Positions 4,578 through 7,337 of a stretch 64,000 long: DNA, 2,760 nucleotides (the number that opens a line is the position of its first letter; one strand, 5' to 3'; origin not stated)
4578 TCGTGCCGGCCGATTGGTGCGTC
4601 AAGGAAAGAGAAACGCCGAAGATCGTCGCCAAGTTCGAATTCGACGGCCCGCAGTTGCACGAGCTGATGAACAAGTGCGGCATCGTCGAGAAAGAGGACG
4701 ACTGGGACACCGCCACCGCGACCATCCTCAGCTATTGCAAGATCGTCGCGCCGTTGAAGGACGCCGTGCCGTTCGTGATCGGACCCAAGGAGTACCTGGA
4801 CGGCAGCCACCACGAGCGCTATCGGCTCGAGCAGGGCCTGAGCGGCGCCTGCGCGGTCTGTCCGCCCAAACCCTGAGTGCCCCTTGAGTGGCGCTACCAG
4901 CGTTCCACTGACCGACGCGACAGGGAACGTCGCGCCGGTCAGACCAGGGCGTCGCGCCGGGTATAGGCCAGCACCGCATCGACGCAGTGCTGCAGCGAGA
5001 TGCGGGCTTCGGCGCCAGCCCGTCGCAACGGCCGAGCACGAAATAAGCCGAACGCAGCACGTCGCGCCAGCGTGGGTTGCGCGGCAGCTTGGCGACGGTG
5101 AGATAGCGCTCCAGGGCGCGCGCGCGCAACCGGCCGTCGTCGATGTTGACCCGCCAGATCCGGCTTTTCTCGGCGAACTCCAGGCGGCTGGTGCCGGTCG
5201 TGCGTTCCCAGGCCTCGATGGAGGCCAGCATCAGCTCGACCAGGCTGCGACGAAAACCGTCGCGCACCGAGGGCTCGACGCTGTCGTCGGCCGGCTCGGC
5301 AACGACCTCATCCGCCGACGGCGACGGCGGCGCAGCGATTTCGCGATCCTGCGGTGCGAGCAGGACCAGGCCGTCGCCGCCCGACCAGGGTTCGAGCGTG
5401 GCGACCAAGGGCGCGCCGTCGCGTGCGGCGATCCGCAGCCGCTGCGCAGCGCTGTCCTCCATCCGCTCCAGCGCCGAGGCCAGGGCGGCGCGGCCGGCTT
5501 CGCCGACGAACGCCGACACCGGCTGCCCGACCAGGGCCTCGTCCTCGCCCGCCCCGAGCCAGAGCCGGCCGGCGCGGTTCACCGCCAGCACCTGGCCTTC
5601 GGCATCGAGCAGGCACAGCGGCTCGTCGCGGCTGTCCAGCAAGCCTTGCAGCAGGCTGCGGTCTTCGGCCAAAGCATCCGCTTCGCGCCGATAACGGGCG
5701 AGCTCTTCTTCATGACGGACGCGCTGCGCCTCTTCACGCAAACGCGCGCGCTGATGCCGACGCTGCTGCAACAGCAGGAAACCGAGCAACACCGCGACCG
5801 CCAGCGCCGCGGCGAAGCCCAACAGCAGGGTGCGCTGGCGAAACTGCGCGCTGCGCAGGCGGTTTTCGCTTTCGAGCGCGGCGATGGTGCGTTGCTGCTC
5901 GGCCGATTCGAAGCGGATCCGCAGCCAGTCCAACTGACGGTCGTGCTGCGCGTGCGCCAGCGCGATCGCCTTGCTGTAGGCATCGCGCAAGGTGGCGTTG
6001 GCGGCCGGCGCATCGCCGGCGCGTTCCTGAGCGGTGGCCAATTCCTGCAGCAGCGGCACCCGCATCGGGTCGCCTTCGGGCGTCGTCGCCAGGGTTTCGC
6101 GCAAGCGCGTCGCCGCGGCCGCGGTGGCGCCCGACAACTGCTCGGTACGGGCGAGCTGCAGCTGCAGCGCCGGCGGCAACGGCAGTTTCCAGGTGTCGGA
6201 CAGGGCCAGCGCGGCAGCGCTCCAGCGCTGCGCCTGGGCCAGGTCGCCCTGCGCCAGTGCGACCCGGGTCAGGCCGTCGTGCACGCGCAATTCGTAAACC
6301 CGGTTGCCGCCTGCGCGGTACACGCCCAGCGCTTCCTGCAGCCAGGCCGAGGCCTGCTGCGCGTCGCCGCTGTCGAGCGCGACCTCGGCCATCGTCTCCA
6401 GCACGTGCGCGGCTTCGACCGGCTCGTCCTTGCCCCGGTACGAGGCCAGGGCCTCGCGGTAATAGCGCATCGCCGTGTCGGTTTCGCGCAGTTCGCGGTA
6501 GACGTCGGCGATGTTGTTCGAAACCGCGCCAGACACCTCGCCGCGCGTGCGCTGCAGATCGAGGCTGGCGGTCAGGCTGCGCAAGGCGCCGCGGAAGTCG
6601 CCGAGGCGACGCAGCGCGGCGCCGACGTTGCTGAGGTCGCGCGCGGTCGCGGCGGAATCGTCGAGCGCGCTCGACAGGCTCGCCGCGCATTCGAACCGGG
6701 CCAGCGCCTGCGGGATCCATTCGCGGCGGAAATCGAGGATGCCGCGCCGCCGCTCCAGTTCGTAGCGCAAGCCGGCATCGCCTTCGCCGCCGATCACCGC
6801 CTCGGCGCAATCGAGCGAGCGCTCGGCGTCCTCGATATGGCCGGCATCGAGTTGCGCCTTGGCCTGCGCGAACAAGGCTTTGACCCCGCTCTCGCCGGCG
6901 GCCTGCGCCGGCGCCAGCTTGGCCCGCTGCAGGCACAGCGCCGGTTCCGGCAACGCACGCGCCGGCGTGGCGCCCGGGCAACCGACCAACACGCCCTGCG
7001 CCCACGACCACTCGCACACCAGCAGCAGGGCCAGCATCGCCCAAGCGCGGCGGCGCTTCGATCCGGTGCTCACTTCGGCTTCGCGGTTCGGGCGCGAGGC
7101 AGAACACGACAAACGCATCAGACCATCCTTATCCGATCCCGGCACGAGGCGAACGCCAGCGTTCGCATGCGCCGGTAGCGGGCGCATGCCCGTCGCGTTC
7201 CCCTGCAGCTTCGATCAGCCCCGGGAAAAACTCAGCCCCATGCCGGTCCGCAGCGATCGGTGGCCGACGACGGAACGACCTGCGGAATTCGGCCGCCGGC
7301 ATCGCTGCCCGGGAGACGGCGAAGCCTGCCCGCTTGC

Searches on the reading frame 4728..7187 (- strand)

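Call 5: search_protein_families(library=ncbifam, proteins=[window:4728-7187:-], max_evalue=0.01)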
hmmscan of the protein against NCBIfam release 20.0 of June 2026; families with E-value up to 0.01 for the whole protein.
window:4728-7187:- (819 aa): 1 family
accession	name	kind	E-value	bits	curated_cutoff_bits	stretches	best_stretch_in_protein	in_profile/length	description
NF053520.1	HK_Porph_FimS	equivalog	5.6e-08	31.5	600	1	222-290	166-234/618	sensor histidine kinase FimS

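Call 6: search_protein_families(library=pfam, proteins=[window:4728-7187:-], max_evalue=0.01)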
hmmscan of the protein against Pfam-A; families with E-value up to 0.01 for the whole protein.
window:4728-7187:- (819 aa): 12 families
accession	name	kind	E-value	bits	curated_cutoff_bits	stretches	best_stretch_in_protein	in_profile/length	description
PF13424.12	TPR_12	-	6.5e-15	55.5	30.1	2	259-329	2-74/77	Tetratricopeptide repeat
PF17874.7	TPR_MalT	-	2.3e-09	37.4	45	1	159-403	57-306/336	MalT-like TPR region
PF07719.23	TPR_2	-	2.1e-07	31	27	0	224-248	5-29/34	Tetratricopeptide repeat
PF14938.12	SNAP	-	7.9e-06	26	25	1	160-282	53-177/282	Soluble NSF attachment protein, SNAP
PF08448.16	PAS_4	-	9.9e-06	26.2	23.1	1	517-578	1-61/110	PAS fold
PF13181.12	TPR_8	-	3.2e-05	24.2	25.7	0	224-248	5-29/34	Tetratricopeptide repeat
PF00989.32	PAS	-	3.7e-05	24.1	22.6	1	513-594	3-87/113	PAS fold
PF13176.12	TPR_7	-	0.00018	21.8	27.9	0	225-254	4-33/36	Tetratricopeptide repeat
PF00515.34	TPR_1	-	0.00027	21.1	27.8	0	224-247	5-28/34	Tetratricopeptide repeat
PF25058.1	ARM_TT21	-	0.00042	20.7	27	1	221-284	58-118/155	Tetratricopeptide repeat protein 21 ARM repeat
PF13374.12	TPR_10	-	0.002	18.5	27.5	1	224-251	6-33/42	Tetratricopeptide repeat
PF13426.13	PAS_9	-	0.0059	17.3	27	0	522-594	2-75/103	PAS domain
